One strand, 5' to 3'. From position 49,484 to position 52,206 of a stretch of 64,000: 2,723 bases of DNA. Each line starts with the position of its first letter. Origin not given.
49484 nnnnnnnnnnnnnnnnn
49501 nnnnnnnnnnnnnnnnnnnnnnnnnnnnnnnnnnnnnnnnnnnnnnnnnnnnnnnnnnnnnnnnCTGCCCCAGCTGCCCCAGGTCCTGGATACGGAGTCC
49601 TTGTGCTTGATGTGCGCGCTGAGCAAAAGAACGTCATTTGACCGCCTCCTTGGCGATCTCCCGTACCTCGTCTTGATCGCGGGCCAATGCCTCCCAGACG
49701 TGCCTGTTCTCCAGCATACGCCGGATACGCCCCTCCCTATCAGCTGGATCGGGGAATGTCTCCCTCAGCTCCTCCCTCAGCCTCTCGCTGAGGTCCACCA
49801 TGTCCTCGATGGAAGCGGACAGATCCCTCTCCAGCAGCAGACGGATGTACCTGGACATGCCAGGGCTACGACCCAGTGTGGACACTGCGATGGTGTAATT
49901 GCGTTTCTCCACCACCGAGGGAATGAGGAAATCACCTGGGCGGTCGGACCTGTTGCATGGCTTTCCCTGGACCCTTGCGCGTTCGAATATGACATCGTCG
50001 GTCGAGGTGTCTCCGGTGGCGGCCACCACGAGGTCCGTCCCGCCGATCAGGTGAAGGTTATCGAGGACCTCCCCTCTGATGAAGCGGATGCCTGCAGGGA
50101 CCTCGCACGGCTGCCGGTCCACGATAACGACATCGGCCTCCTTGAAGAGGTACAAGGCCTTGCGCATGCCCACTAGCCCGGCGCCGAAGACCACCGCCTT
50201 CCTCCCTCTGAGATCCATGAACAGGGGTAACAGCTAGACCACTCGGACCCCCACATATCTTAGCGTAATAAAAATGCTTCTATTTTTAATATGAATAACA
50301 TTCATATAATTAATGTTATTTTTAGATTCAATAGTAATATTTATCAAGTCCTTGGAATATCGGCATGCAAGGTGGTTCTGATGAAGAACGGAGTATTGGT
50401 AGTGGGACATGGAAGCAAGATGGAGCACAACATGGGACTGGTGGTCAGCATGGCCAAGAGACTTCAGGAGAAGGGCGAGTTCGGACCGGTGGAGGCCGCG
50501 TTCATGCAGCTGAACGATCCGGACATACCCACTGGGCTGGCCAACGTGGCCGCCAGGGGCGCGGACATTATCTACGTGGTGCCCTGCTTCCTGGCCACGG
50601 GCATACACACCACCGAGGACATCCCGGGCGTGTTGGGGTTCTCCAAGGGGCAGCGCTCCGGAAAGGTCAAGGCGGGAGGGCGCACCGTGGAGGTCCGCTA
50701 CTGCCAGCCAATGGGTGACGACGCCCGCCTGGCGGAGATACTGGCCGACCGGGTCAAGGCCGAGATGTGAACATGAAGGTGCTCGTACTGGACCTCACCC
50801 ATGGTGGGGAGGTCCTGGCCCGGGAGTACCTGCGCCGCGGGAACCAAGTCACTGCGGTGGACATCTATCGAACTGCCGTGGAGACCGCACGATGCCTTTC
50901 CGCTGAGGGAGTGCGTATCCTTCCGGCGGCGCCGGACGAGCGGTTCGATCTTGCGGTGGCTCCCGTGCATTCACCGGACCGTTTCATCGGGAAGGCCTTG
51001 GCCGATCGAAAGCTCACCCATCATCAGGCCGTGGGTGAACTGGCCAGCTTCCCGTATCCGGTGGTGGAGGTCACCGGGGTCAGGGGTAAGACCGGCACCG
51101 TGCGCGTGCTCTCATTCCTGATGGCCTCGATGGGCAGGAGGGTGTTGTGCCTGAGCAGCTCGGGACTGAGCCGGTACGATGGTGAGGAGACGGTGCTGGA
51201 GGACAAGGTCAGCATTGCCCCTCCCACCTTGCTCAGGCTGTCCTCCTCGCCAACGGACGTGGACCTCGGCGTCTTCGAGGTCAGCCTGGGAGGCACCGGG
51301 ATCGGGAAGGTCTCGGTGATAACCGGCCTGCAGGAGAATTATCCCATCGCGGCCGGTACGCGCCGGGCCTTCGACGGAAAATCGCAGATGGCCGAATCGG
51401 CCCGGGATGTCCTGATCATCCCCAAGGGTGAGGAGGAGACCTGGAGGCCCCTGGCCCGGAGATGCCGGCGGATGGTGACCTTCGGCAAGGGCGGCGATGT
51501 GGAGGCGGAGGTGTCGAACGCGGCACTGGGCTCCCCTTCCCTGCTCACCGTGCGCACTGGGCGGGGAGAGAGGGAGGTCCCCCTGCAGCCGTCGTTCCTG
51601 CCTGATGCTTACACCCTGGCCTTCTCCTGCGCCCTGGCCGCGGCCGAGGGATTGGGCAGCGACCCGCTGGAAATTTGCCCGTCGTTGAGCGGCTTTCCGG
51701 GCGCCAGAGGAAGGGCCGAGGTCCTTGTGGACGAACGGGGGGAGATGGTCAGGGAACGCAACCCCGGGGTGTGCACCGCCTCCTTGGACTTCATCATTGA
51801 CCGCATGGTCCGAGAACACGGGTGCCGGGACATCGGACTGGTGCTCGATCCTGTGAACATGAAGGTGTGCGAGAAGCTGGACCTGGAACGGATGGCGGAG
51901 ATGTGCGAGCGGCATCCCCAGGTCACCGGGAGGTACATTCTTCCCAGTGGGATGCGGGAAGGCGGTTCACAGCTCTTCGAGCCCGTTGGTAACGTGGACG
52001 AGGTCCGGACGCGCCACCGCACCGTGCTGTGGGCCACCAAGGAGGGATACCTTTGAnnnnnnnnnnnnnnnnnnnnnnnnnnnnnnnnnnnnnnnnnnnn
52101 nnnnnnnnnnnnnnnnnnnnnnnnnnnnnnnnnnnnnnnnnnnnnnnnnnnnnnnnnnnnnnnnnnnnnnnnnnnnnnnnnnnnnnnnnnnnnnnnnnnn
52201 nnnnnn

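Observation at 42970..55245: Back-to-back operons encode every step from glutamyl-tRNA to coenzyme F430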

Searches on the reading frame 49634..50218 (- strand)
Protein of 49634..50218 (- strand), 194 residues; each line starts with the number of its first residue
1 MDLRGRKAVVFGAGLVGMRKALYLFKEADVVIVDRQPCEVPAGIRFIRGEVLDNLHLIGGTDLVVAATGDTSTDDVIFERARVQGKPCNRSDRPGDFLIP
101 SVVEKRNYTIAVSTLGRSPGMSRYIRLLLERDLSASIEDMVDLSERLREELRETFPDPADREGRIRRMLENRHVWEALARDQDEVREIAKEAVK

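Call 3: search_protein_families(library=ncbifam, proteins=[window:49634-50218:-])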
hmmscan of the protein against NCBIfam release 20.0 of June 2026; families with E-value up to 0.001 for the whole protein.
window:49634-50218:- (194 aa): 4 families
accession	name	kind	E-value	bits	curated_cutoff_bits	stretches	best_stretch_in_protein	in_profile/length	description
NF007922.1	PRK10637.1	equivalog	7.6e-23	81.2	400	1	1-189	6-203/450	siroheme synthase CysG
TIGR01470.1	cysG_Nterm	subfamily_domain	2.8e-20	72.9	62.3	1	2-185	6-196/205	siroheme synthase, N-terminal domain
NF005222.0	PRK06718.1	equivalog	5.2e-10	39.3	204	1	2-174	8-186/203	NAD(P)-binding protein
NF005223.0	PRK06719.1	equivalog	0.00044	20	223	1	2-132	10-143/157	precorrin-2 dehydrogenase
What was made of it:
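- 49634..50218 (-): sirC: precorrin-2 dehydrogenase, first gene of the trunk operon. TIGR01470, 72.9 bits, cut-off 62.3 (call 3).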

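Call 21: find_encoding_contigs(protein=window:49634-50218:-, flank=10000, max_places=8)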
Protein window:49634-50218:- (194 aa): no gene with exactly this product is on record in the collection.
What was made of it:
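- Tried and rejected: An exact-protein look-up of SirC found no record (call 21).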

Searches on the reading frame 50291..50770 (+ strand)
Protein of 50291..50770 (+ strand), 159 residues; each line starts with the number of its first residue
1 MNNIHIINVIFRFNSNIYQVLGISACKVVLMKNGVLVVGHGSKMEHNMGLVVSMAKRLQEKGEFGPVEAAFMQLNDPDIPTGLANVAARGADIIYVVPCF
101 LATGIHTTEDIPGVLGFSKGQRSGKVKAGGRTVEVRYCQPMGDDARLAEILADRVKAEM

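Call 4: search_protein_families(library=ncbifam, proteins=[window:50291-50770:+])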
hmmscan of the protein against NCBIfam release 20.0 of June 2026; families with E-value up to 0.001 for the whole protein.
window:50291-50770:+ (159 aa): 6 families
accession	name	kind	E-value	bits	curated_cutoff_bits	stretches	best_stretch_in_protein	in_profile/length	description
NF033198.0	F430_CfbA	equivalog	2.8e-38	130.6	120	1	34-156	1-121/122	sirohydrochlorin nickelochelatase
NF002090.2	PRK00923.1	subfamily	1.3e-34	119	120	1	34-157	2-128/129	sirohydrochlorin nickelochelatase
NF002671.0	PRK02395.1-3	equivalog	2.7e-16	59.7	258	1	34-156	7-120/262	hypothetical protein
NF002670.0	PRK02395.1-1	equivalog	7.5e-13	48.1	324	1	33-155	145-265/292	hypothetical protein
NF004449.0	PRK05782.1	equivalog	1.5e-10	40.6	298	1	34-157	5-127/333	bifunctional sirohydrochlorin cobalt chelatase/precorrin-8X methylmutase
NF002672.0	PRK02395.1-4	subfamily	3.5e-09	35.9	435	1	34-152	152-266/486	hypothetical protein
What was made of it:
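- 50381..50770 (+): cfbA: small CbiX-type sirohydrochlorin nickelochelatase. NF033198, 130.6 bits, cut-off 120 (call 4).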

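Call 51: search_solved_structures(query=window:50381-50770:+, max_evalue=0.001, show_alignments=1)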
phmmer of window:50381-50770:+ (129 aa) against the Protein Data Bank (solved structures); distinct sequences matched with E-value up to 0.001: 8.
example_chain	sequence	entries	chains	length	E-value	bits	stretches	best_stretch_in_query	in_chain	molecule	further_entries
6m2a_A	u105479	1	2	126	8.8e-26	93.5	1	5-125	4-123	Sirohydrochlorin cobaltochelatase,Sirohydrochlorin cobaltochelatase,Sirohydrochlorin cobal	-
6m25_A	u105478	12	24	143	3.8e-20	75.3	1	5-89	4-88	Sirohydrochlorin cobaltochelatase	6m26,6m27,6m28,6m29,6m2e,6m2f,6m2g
8i56_A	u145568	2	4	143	1e-19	73.9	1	5-89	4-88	Sirohydrochlorin cobaltochelatase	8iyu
2dj5_A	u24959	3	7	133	2.3e-19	72.7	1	1-117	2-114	Sirohydrochlorin cobaltochelatase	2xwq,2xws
1tjn_A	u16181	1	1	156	3.8e-19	72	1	1-117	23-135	Sirohydrochlorin cobaltochelatase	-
6jv6_A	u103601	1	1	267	2.2e-10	43.8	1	1-119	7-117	Sirohydrochlorin ferrochelatase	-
5zt7_A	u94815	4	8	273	4.3e-10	42.8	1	1-120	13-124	Sirohydrochlorin ferrochelatase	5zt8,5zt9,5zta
3lyh_A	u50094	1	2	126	1.2e-06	31.7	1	10-128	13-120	Cobalamin (Vitamin B12) biosynthesis CbiX protein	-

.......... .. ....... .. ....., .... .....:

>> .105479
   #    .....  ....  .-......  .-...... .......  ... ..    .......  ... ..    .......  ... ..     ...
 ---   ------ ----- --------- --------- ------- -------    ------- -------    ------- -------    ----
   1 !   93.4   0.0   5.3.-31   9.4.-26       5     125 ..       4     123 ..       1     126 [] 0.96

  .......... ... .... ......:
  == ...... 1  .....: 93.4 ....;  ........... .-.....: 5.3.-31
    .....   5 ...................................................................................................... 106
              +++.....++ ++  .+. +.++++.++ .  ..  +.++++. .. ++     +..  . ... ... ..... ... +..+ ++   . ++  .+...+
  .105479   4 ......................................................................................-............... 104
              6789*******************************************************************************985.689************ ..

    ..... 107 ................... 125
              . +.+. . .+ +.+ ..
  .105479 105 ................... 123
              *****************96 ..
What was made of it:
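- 50381..50770 (+): Best solved relatives are M. jannaschii CfbA structures 6m2a and 6m25 (call 51).
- On Coenzyme F430 biosynthesis (cfb) gene cluster: Closest solved proteins are M. jannaschii CfbA structures (call 51).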

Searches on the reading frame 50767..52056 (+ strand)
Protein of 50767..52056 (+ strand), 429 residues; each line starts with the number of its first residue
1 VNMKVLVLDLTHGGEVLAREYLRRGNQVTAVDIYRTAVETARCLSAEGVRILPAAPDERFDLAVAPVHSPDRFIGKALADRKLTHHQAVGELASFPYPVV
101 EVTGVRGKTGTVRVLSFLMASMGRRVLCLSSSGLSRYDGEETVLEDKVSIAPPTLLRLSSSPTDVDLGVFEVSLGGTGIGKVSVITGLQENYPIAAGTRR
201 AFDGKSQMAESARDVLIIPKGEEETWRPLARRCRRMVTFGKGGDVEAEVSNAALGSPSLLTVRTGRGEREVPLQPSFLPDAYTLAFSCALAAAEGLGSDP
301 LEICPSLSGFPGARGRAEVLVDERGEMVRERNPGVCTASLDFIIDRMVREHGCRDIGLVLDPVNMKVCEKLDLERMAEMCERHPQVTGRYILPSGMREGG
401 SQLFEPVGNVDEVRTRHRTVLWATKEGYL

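Call 4: search_protein_families(library=ncbifam, proteins=[window:50767-52056:+])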
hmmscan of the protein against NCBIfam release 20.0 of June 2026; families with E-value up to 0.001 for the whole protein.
window:50767-52056:+ (429 aa): 3 families
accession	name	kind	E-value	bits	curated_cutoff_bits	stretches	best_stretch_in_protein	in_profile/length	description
NF033197.0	F430_CfbE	equivalog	6.7e-77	259.2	250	1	6-385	1-374/430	coenzyme F430 synthase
NF010623.0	PRK14016.1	subfamily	0.0003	19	877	1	53-134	444-517/871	cyanophycin synthetase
TIGR02068.2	cya_phycin_syn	equivalog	0.00072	17.7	850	1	52-135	442-517/862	cyanophycin synthetase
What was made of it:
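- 50767..52056 (+): cfbE: coenzyme F430 synthetase, Mur-ligase-like (ATG at 50773, GTG at 50767). NF033197, 259.2 bits, cut-off 250 (call 4).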

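Call 53: search_solved_structures(query=window:50767-52056:+, max_evalue=0.01)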
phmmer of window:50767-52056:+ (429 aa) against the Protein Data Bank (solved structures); distinct sequences matched with E-value up to 0.01: 3.
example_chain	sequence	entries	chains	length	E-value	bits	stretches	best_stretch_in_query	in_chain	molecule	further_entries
7lgm_A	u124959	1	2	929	0.005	19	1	15-177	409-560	Cyanophycin synthase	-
4bub_A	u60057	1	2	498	0.0051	18.9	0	102-320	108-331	UDP-N-ACETYLMURAMOYL-L-ALANYL-D-GLUTAMATE--LD-LYSINE LIGASE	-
6cvj_D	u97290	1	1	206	0.0093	18.1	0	49-115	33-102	Microtubule-associated protein tau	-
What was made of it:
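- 50767..52056 (+): Only faint Mur-ligase and cyanophycin-synthetase matches in the PDB (call 53).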
